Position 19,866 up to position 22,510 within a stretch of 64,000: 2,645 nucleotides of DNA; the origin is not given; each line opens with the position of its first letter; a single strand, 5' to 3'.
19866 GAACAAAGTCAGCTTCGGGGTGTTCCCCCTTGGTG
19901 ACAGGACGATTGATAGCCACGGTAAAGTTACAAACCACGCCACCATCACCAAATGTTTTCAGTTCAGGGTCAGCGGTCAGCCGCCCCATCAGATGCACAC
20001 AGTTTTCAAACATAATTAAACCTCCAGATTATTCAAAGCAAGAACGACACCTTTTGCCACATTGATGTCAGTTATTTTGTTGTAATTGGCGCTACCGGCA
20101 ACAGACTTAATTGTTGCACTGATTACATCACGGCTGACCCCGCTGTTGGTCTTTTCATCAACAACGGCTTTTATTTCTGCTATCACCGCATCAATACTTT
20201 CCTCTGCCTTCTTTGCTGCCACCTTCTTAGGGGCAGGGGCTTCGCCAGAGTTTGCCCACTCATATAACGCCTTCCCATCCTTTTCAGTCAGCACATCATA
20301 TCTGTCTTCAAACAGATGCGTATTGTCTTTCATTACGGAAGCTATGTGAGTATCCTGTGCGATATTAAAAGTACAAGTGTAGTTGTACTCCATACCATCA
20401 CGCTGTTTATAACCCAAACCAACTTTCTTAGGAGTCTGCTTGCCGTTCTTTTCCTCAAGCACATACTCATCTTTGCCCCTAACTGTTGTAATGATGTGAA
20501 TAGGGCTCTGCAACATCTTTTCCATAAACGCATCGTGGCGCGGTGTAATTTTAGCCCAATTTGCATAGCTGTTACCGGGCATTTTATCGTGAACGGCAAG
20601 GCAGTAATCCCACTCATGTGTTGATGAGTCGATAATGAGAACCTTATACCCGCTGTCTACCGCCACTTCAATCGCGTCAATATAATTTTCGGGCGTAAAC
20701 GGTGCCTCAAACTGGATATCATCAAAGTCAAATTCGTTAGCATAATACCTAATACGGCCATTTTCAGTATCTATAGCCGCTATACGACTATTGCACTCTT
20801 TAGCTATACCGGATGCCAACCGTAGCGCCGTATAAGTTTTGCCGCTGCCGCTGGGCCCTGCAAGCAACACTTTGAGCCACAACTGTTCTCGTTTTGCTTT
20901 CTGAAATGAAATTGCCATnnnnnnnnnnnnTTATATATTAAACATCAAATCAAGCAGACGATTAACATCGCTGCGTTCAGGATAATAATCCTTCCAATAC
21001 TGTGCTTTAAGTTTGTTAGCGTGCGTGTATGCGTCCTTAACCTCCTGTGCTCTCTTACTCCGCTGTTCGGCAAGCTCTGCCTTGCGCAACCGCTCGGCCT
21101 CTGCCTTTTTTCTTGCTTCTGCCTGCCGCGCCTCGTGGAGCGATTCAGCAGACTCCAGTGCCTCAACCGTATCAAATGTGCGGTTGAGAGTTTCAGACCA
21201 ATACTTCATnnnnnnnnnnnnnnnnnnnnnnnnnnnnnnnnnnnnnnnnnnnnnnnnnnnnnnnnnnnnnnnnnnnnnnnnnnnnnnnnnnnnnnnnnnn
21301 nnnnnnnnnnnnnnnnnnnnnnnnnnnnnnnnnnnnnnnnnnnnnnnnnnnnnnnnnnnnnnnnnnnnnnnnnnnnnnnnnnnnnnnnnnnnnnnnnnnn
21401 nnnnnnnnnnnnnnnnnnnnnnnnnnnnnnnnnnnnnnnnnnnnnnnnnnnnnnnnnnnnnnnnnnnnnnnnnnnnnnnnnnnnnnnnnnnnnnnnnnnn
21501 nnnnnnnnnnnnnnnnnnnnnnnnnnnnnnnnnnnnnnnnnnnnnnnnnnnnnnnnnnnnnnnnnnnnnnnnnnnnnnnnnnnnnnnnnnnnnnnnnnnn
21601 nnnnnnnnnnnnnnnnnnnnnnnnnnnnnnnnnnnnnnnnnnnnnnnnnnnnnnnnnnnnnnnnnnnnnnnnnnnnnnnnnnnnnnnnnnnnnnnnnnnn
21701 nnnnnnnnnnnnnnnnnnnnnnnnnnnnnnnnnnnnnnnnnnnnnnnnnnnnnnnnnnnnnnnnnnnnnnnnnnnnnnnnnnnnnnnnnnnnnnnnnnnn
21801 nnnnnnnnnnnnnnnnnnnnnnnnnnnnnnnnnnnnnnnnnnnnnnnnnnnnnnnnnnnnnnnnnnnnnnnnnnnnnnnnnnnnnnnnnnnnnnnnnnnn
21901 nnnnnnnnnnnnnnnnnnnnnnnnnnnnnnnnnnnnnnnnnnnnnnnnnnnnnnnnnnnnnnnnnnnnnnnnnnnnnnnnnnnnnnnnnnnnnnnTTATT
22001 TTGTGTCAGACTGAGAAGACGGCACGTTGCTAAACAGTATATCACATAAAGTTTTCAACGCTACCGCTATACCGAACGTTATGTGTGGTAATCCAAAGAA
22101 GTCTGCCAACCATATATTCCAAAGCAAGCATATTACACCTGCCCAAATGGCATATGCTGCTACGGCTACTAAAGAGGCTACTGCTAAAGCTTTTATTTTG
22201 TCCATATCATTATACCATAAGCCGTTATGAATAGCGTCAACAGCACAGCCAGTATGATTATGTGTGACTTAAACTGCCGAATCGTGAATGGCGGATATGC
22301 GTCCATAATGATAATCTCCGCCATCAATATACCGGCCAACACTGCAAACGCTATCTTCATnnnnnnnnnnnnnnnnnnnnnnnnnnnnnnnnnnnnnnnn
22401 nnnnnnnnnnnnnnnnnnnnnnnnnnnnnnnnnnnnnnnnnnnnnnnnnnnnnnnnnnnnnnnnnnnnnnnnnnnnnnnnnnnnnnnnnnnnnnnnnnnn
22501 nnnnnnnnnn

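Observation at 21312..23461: tRNA cluster (Thr-CGU, Thr-UGU, Leu-UAA) immediately followed by an ATP-dependent RNA ligase and two small membrane ORFs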

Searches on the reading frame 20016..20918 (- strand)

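Call 4: search_protein_families(library=pfam, proteins=[window:20016-20918:-], max_evalue=0.1)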
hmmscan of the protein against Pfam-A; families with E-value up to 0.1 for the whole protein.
window:20016-20918:- (300 aa): 15 families
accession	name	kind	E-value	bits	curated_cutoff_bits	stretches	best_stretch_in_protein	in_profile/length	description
PF13479.12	AAA_24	-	3.8e-18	66.5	27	1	15-197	3-175/195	AAA domain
PF13481.12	AAA_25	-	0.0003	20.9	27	1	17-68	36-87/195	AAA domain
PF01656.29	CbiA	-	0.0025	18.2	25.4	1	19-54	4-38/125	CobQ/CobB/MinD/ParA nucleotide binding domain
PF08272.16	Zn_Ribbon_Topo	-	0.0072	16.5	25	0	149-162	13-26/41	Topoisomerase I zinc-ribbon-like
PF13401.12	AAA_22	-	0.0074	17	27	1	18-97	9-91/130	AAA domain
PF00448.28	SRP54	-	0.011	15.8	22.7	1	17-98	4-91/196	SRP54-type protein, GTPase domain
PF00004.35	AAA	-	0.023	15.6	21.2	1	17-38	1-22/131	ATPase family associated with various cellular activities (AAA)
PF06745.19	ATPase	-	0.025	14.4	26.6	0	17-70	22-77/231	KaiC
PF20720.3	nSTAND3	-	0.029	14.5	27.2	1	17-50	20-52/155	Novel STAND NTPase 3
PF25199.1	nSTAND_NTPase5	-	0.039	14.2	34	0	15-52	43-79/145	Novel STAND NTPase 5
PF13191.12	AAA_16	-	0.049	14.6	32.6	1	8-41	19-51/167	AAA ATPase domain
PF04851.21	ResIII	-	0.053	13.9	22.5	0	16-41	25-50/164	Type III restriction enzyme, res subunit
PF13238.12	AAA_18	-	0.055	14.4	29.4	0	17-67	1-50/128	AAA domain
PF05729.18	NACHT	-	0.06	13.6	26.7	1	17-42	3-28/167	NACHT domain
PF07728.20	AAA_5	-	0.064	13.7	22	0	17-39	2-24/139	AAA domain (dynein-related subfamily)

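Call 5: search_protein_families(library=phrogs, proteins=[window:20016-20918:-], max_evalue=0.01)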
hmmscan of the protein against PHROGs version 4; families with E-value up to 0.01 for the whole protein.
window:20016-20918:- (300 aa): 5 families
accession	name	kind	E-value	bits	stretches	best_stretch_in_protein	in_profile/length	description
phrog_1366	-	unknown function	4.4e-83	280.3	1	1-249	1-258/307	-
phrog_124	-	DNA, RNA and nucleotide metabolism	1e-10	42.6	1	16-239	45-276/382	Sak4-like ssDNA annealing protein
phrog_26133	-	unknown function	0.0015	18.6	1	155-228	36-109/295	-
phrog_2107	-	other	0.0023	18.6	1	15-42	4-31/201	thymidylate kinase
phrog_168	-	DNA, RNA and nucleotide metabolism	0.0072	17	0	17-97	45-107/314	clamp loader of DNA polymerase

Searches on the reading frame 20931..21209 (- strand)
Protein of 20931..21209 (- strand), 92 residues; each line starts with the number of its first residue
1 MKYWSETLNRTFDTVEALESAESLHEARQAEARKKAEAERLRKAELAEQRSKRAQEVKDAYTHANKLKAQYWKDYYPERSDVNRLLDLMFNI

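Call 4: search_protein_families(library=pfam, proteins=[window:20931-21209:-], max_evalue=0.1)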
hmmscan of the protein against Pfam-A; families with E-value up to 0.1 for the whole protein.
window:20931-21209:- (92 aa): 2 families
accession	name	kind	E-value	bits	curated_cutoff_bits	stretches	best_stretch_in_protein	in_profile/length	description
PF08863.15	YolD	-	0.039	14.5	27.5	1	26-80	4-59/94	YolD-like protein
PF22975.2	EPS8_2nd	-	0.077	13.7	27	1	6-68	4-64/155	EPS8 spectrin-like domain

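Call 5: search_protein_families(library=phrogs, proteins=[window:20931-21209:-], max_evalue=0.01)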
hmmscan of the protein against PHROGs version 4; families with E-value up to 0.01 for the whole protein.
window:20931-21209:- (92 aa): 0 families

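Call 47: find_encoding_contigs(protein=window:20931-21209:-, flank=3500, max_places=10)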
Protein window:20931-21209:- (92 aa): 23 contigs read that carry it; 3 places shown.
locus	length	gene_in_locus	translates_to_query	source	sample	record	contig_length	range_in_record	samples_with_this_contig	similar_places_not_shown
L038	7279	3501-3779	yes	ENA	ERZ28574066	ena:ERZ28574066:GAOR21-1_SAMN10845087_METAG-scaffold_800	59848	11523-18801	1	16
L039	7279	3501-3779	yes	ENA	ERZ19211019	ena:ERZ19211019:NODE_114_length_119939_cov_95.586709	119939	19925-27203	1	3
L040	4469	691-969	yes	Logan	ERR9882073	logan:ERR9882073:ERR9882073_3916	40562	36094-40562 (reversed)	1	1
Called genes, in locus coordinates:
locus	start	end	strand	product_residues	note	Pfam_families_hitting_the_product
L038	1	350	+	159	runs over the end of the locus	-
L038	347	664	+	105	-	-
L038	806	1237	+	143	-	-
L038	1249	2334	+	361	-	PF21189:PHA02142, PF09414:RNA_ligase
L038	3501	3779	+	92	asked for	-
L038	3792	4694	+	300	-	PF13479:AAA_24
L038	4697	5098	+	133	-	PF00436:SSB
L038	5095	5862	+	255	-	PF12705:PDDEXK_1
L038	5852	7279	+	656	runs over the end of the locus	PF01807:Zn_ribbon_DnaG, PF13155:Toprim_2 (weak), PF03796:DnaB_C (weak), PF06745:ATPase, PF13481:AAA_25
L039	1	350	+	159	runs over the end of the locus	-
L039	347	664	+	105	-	-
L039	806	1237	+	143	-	-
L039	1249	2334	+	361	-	PF21189:PHA02142, PF09414:RNA_ligase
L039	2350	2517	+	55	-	-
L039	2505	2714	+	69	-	-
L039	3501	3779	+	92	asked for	-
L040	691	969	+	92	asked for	-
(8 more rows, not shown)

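Call 77: search_protein_families(library=ncbifam, proteins=[window:20931-21209:-], max_evalue=0.01)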
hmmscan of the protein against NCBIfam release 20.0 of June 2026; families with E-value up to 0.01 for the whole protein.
window:20931-21209:- (92 aa): 0 families

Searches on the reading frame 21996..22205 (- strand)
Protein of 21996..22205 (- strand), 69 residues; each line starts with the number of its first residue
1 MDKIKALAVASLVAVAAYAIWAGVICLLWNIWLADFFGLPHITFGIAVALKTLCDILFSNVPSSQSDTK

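Call 4: search_protein_families(library=pfam, proteins=[window:21996-22205:-], max_evalue=0.1)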
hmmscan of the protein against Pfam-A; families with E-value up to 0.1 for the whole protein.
window:21996-22205:- (69 aa): 1 family
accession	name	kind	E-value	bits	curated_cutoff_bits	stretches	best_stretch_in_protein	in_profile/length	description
PF00487.30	FA_desaturase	-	0.079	13.2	29.7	1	8-50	137-177/253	Fatty acid desaturase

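Call 5: search_protein_families(library=phrogs, proteins=[window:21996-22205:-], max_evalue=0.01)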
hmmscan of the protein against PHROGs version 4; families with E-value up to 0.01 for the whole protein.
window:21996-22205:- (69 aa): 2 families
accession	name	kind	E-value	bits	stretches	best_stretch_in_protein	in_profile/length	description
phrog_705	-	unknown function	2.6e-06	28.5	1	11-60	35-84/85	-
phrog_2169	-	moron, auxiliary metabolic gene and host takeover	0.00012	23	1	8-65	14-72/103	membrane protein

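Call 77: search_protein_families(library=ncbifam, proteins=[window:21996-22205:-], max_evalue=0.01)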
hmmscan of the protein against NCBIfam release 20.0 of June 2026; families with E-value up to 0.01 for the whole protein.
window:21996-22205:- (69 aa): 0 families

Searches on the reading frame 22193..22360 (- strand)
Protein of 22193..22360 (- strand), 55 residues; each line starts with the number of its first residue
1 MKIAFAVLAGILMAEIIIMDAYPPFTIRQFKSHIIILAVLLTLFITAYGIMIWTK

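Call 4: search_protein_families(library=pfam, proteins=[window:22193-22360:-], max_evalue=0.1)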
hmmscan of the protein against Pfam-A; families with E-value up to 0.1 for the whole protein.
window:22193-22360:- (55 aa): 0 families

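Call 5: search_protein_families(library=phrogs, proteins=[window:22193-22360:-], max_evalue=0.01)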
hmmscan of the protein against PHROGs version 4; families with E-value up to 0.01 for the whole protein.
window:22193-22360:- (55 aa): 0 families

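Call 77: search_protein_families(library=ncbifam, proteins=[window:22193-22360:-], max_evalue=0.01)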
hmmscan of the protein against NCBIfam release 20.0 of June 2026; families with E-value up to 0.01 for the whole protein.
window:22193-22360:- (55 aa): 0 families
